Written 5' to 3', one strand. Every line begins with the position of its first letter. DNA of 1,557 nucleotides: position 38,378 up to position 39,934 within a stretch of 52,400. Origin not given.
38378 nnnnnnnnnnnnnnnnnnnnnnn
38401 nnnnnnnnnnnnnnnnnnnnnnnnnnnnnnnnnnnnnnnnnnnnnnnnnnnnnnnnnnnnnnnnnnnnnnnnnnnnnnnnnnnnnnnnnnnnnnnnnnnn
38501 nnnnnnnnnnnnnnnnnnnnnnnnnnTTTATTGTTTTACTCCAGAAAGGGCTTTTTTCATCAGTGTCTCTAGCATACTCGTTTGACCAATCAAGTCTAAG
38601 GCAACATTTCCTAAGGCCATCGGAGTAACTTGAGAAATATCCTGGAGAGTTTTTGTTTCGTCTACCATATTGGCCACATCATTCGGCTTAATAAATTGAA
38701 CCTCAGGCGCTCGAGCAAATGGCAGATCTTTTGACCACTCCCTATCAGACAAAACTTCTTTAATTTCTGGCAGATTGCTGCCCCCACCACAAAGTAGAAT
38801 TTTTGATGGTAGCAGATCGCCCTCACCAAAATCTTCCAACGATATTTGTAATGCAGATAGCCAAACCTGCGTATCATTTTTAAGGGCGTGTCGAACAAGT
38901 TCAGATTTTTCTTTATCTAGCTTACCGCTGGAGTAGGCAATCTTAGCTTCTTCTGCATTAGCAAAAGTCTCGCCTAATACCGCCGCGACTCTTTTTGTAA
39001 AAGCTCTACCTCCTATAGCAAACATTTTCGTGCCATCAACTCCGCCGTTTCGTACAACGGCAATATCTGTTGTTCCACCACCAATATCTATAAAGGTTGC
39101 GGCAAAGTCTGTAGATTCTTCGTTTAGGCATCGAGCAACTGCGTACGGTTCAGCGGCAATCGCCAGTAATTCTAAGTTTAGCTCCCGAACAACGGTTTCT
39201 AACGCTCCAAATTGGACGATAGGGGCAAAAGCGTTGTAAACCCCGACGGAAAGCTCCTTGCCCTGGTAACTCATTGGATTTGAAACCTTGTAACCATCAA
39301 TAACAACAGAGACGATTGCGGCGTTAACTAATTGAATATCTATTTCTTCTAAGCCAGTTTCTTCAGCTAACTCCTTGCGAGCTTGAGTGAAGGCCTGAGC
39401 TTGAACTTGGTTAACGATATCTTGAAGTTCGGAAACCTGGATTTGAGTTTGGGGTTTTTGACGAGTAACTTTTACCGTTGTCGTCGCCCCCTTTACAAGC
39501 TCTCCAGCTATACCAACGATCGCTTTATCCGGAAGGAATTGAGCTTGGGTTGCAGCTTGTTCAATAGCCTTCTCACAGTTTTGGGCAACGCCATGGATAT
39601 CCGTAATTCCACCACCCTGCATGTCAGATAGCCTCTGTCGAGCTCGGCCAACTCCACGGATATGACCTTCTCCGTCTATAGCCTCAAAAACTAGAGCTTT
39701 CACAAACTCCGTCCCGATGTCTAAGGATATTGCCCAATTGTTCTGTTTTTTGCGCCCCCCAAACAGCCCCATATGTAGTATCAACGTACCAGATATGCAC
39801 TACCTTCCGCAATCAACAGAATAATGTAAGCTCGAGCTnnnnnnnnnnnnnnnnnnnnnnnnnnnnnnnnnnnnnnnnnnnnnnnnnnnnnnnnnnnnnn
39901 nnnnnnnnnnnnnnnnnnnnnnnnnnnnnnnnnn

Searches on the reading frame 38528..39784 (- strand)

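Call 64: search_protein_families(library=pfam, proteins=[window:38528-39784:-], max_evalue=0.00001)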
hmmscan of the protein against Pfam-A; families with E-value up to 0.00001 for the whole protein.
window:38528-39784:- (418 aa): 3 families
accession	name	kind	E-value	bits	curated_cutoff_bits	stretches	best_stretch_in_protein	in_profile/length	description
PF14450.12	FtsA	-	1.1e-15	58.5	31.8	1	231-356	2-103/127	Cell division protein FtsA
PF06723.19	MreB_Mbl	-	4e-08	32.9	27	0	228-272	146-190/327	MreB/Mbl protein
PF11104.14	PilM_2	-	6.3e-07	29.1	27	1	208-348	161-297/340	Type IV pilus assembly protein PilM;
